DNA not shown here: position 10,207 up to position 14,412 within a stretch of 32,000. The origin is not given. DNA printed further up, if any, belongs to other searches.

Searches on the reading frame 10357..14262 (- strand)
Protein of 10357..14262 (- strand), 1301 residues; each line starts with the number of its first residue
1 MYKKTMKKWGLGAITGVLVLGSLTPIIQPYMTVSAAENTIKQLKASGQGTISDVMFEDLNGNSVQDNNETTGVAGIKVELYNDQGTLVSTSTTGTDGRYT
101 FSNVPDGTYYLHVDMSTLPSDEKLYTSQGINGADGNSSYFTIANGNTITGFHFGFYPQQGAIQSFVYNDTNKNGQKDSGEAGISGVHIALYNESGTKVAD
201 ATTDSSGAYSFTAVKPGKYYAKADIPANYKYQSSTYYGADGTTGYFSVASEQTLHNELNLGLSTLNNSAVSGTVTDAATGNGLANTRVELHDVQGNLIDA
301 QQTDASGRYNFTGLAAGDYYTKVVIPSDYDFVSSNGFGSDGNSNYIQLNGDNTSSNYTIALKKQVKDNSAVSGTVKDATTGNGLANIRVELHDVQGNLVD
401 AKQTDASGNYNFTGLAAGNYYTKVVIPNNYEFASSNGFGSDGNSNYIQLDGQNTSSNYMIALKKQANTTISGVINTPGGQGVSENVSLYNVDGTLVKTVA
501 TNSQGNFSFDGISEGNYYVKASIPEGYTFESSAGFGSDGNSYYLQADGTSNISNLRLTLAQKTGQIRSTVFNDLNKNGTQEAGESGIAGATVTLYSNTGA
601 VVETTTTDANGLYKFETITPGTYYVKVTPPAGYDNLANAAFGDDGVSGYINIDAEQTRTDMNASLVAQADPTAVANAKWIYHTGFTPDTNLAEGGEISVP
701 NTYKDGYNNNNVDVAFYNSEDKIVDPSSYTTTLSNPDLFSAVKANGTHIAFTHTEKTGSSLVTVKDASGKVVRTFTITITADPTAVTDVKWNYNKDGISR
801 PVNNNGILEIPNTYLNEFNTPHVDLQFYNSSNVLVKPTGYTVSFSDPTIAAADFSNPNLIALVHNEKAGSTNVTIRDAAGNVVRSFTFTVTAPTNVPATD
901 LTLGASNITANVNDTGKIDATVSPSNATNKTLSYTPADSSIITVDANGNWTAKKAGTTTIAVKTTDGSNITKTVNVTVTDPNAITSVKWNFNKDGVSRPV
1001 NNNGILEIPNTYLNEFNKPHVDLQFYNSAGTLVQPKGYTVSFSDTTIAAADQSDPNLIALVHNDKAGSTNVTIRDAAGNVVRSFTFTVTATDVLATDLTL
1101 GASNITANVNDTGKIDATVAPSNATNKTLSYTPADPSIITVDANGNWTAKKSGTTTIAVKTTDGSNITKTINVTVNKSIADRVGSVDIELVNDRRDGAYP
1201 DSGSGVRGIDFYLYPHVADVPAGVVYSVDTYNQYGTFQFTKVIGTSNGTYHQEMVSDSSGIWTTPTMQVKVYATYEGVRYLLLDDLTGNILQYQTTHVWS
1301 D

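Call 4: search_protein_families(library=pfam, proteins=[window:10357-14262:-], max_evalue=0.01)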
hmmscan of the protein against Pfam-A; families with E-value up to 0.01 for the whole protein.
window:10357-14262:- (1301 aa): 24 families
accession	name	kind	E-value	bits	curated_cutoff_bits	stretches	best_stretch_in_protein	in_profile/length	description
PF17210.9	SdrD_B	-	1.6e-85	283.1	29.7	6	567-646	4-83/112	SdrD B-like domain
PF13620.12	CarboxypepD_reg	-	2.4e-45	153.2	32.3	6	371-426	2-56/82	Carboxypeptidase regulatory-like domain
PF17802.7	SpaA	-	1.2e-36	125.1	23.1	6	579-637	8-68/91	Prealbumin-like fold domain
PF11974.14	bMG3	-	6.1e-28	97.2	34.9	4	260-324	4-75/103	Bacterial alpha-2-macroglobulin MG3 domain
PF13715.12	CarbopepD_reg_2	-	8.4e-17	61.4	32.2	1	371-421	1-47/88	CarboxypepD_reg-like domain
PF22898.2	NOMO1-like_1st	-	6.7e-16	58.6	27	0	591-634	16-60/85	BOS complex subunit NOMO1-like, first beta sandwich domain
PF23608.1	Ig_ILCR1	-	3.8e-11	43.5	27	0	399-430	57-88/114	ILCR1 Ig-like domain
PF09430.16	EMC7_beta-sandw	-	1.2e-10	42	26.6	1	72-116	6-48/122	ER membrane protein complex subunit 7, beta-sandwich domain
PF23194.1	NOMO_5th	-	2.9e-10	40.8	27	0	186-228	19-61/89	NOMO fifth transthyretin-like domain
PF02368.24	Big_2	-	1.4e-09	38.2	22.8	2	1099-1164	6-71/79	Bacterial Ig-like domain (group 2)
PF16371.11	MetallophosN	-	2.3e-09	37.8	35.6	0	602-636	19-52/77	N terminal of Calcineurin-like phosphoesterase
PF23193.1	NOMO_3rd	-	4.5e-09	36.8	27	0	464-519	27-82/120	NOMO third transthyretin-like domain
PF01060.29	TTR-52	-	2e-08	35.2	24.9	0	382-417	9-48/79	Transthyretin-like family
PF07210.18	DUF1416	-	2e-08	34.5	23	0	462-526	14-77/97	Protein of unknown function (DUF1416)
PF21461.3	HL_N-beta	-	5.9e-08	32.8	27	0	933-972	15-52/57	Hyaluronate lyase, N-terminal beta-sheet domain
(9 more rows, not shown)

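Call 5: search_protein_families(library=ncbifam, proteins=[window:10357-14262:-], max_evalue=0.1)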
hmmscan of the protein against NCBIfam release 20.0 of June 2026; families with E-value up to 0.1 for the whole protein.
window:10357-14262:- (1301 aa): 6 families
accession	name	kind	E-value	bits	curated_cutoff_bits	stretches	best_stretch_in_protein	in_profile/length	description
NF012181.0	MSCRAMM_SdrD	exception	1.3e-41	142.1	2500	3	50-231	683-864/1379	MSCRAMM family adhesin SdrD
NF000535.3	MSCRAMM_SdrC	exception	6.4e-28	97.3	1700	4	51-230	499-678/963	MSCRAMM family adhesin SdrC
TIGR04183.1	Por_Secre_tail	domain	5e-20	71.3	23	4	476-524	13-61/72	T9SS type A sorting domain-containing protein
NF058648.1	ECF_sub_HI1622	equivalog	1e-15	58.2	100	1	586-643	38-96/180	NikL family nickel/cobalt ECF transporter subunit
TIGR02422.1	protocat_beta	equivalog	4.9e-06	26.4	296.4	0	603-625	110-132/220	protocatechuate 3,4-dioxygenase subunit beta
NF008675.0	PRK11688.1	equivalog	0.095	12.5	107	0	279-299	127-147/156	thioesterase family protein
